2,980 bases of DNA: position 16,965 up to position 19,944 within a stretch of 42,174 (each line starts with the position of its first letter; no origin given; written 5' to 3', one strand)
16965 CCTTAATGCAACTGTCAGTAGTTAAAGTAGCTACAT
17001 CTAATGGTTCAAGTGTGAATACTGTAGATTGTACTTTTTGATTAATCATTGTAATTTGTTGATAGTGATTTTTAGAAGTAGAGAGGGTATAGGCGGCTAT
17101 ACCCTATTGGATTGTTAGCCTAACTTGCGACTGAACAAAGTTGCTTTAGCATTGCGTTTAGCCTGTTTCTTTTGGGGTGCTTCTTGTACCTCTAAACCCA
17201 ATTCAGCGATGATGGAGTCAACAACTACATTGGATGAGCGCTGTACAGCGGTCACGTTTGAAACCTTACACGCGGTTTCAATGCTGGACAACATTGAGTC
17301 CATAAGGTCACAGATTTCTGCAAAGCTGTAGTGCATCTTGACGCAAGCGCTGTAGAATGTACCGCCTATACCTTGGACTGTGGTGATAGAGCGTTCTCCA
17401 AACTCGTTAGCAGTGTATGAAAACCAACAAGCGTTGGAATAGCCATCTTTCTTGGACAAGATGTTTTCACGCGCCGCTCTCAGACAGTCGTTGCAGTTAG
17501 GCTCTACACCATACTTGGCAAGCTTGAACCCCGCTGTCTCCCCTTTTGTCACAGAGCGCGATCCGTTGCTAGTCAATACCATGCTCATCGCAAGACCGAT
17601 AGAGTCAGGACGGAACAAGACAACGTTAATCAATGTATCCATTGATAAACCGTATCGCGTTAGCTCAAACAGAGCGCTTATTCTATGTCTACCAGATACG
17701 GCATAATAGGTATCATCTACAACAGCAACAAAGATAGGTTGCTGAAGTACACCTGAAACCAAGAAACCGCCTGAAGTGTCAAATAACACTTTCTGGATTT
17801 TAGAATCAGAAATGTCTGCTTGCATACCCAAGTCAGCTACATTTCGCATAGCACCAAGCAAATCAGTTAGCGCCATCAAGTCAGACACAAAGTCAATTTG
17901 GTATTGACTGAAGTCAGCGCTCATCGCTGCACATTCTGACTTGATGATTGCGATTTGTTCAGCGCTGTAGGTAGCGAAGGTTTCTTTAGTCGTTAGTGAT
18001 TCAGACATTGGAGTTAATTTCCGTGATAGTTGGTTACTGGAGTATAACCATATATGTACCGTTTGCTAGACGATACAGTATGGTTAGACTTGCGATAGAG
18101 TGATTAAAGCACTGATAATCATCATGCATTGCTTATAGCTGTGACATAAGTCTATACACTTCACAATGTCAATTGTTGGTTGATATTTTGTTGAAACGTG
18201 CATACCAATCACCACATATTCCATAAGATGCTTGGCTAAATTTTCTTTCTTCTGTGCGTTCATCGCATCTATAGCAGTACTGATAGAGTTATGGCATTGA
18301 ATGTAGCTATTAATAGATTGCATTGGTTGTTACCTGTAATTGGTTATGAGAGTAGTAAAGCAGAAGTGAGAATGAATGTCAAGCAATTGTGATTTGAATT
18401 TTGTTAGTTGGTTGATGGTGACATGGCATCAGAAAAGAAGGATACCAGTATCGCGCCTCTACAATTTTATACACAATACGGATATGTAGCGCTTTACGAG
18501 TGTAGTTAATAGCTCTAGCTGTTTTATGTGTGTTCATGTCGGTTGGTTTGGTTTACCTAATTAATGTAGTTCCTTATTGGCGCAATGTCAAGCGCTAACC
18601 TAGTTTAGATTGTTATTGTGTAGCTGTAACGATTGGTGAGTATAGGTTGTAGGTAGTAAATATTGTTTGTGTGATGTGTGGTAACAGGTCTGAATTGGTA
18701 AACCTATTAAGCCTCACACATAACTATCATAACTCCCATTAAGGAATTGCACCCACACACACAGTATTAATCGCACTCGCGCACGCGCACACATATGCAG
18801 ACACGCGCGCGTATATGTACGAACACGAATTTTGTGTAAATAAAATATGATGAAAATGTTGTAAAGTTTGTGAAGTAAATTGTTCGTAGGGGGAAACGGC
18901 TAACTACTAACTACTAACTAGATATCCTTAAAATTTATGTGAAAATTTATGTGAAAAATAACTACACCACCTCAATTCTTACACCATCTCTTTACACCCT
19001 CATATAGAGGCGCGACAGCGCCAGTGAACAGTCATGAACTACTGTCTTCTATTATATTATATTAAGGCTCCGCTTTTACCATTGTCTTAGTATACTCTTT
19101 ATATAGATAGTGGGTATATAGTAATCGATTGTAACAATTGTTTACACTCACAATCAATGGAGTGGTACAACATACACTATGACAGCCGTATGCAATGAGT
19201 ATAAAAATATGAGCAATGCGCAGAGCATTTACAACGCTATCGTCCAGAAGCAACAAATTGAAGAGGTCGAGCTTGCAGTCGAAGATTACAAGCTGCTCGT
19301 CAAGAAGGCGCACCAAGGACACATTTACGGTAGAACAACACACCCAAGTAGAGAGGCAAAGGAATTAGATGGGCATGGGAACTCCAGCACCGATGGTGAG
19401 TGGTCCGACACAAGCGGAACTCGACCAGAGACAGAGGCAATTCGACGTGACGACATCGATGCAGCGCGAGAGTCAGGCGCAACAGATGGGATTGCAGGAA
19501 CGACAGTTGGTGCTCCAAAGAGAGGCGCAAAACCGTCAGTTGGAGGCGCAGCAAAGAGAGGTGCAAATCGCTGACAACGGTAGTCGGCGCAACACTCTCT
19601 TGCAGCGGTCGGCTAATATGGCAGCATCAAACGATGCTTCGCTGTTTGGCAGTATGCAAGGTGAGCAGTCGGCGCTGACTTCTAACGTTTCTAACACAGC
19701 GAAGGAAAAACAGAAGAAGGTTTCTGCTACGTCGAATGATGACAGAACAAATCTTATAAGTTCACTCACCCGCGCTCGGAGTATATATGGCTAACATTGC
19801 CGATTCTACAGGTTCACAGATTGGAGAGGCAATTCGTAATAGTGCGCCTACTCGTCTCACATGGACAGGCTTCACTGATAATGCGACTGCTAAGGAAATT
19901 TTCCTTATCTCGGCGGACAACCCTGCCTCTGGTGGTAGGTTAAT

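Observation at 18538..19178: Highly structured 640-bp divergent hub: Z-DNA-prone tracts, an AT-rich block and three iteron families (candidate ori, packaging or switch region)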

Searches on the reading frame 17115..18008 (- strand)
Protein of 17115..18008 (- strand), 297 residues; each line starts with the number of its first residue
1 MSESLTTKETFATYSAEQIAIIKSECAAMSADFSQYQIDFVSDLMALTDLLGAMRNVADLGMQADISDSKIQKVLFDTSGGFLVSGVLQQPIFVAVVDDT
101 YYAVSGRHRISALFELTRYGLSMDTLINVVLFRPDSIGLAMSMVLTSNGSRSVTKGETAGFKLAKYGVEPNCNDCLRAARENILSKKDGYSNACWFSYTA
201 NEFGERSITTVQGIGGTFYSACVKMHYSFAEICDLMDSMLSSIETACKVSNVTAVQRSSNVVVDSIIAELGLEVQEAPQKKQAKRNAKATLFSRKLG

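Call 7: search_protein_families(library=phrogs, proteins=[window:17115-18008:-], max_evalue=0.001)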
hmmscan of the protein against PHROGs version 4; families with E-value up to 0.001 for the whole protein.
window:17115-18008:- (297 aa): 0 families

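Call 17: find_related_loci(query=window:17115-18008:-, collection=viral_contigs, flank=6000)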
Query window:17115-18008:- (297 aa) in viral_contigs; peptide patterns used: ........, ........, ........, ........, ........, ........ (x = any residue, [..] = any of these).
3 stretches matched a pattern, but none encodes a relative of the query by tblastn (E <= 1e-3).
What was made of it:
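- Tried and rejected: A pattern search with the ParB-like protein found no relatives (call 17).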

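Call 47: search_protein_families(library=pfam, proteins=[window:17115-18008:-], max_evalue=0.01)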
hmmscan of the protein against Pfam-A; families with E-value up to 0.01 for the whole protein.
window:17115-18008:- (297 aa): 0 families

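Call 71: search_solved_structures(query=window:17115-18008:-, max_evalue=1)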
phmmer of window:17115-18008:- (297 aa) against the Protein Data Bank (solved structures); distinct sequences matched with E-value up to 1: 7.
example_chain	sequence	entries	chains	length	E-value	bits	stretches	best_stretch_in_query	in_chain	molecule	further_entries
8cia_B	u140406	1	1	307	0.11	15.1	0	89-143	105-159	Kelch like family member 20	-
8cia_E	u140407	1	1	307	0.13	14.8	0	90-142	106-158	Kelch like family member 20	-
8cia_A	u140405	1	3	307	0.14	14.8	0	90-142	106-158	Kelch-like protein 20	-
4tkz_A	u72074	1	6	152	0.36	13.4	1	36-108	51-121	Putative uncharacterized protein gbs1890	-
5yq4_A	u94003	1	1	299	0.41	13.2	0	88-141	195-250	Kelch-like protein 20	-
6gy5_A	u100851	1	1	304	0.44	13.1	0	88-141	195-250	Kelch-like protein 20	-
6ky4_A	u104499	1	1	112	0.9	12.1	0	88-113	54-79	Sulfiredoxin, chloroplastic/mitochondrial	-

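Call 72: search_protein_families(library=pfam, proteins=[window:17115-18008:-], max_evalue=1)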
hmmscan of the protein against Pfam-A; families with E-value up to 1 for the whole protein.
window:17115-18008:- (297 aa): 0 families

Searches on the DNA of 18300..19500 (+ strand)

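Call 4: search_dna_similar(query=window:18300-19500:+, collection=phages, mode=distant, max_rows=40)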
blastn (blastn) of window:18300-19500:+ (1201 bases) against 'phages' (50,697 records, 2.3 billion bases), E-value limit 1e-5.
No match.
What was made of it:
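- Tried and rejected: A DNA search of the hub against 50,697 phage records found no match (call 4).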

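Call 69: search_rna_families(source=window, start=18300, end=19400, threshold=evalue, max_evalue=1)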
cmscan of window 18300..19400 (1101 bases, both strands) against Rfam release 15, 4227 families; matches with E-value up to 1: 1.
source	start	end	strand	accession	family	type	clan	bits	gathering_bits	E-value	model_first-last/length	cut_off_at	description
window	18887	19000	-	RF01295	SCARNA7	Gene; snRNA; snoRNA; scaRNA;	-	13.6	65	0.72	1-330/330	no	Small Cajal body-specific RNA 7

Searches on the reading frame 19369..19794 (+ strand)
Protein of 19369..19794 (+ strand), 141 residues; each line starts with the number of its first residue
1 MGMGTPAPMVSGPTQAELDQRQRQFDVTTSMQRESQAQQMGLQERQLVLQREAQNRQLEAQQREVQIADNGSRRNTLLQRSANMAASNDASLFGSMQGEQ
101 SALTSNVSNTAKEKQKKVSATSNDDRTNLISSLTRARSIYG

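Call 8: search_protein_families(library=phrogs, proteins=[window:19369-19794:+], max_evalue=0.001)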
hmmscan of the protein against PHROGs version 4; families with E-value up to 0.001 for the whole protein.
window:19369-19794:+ (141 aa): 0 families

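Call 38: find_related_loci(query=A2, collection=metagenome_contigs, flank=4000)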
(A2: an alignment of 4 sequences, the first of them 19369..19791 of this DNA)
Query A2 (141 aa) in metagenome_contigs; peptide patterns used: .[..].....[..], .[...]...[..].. (x = any residue, [..] = any of these).
600 stretches matched a pattern (row limit reached: there are more); 1 encode a relative of the query (tblastn E <= 1e-3); 1 distinct loci.
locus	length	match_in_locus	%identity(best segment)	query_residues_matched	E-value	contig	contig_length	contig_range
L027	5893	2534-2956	89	1-141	2e-82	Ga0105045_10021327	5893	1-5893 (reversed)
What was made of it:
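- Tried and rejected: The single metagenome scan with the p141 alignment was swamped by low-complexity patterns and gave one locus only (call 38).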

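Call 47: search_protein_families(library=pfam, proteins=[L027:1908-2246:-, window:19369-19794:+], max_evalue=0.01)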
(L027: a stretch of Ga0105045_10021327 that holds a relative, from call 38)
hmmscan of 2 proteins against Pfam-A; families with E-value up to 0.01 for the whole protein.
L027:1908-2246:- (112 aa): 3 families
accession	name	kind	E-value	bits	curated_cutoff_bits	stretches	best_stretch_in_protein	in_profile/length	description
PF01381.28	HTH_3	-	4.7e-09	36.6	23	1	32-80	3-54/55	Helix-turn-helix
PF13560.12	HTH_31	-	1.2e-07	32.3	27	1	23-79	2-59/64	Helix-turn-helix domain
PF12844.13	HTH_19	-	4.9e-05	23.6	30.2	1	26-83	3-60/64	Helix-turn-helix domain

window:19369-19794:+ (141 aa): 0 families

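Call 68: find_encoding_contigs(protein=window:19369-19794:+, flank=3000, max_places=10)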
Protein window:19369-19794:+ (141 aa): 2 contigs read that carry it; 1 place shown.
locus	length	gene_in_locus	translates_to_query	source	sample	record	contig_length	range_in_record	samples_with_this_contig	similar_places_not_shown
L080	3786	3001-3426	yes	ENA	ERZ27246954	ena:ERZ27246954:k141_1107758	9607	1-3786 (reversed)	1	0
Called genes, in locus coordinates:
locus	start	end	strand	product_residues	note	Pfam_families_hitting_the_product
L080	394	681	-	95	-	-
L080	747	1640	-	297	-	-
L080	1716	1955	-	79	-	-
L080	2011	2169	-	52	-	-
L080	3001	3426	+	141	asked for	-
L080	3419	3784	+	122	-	?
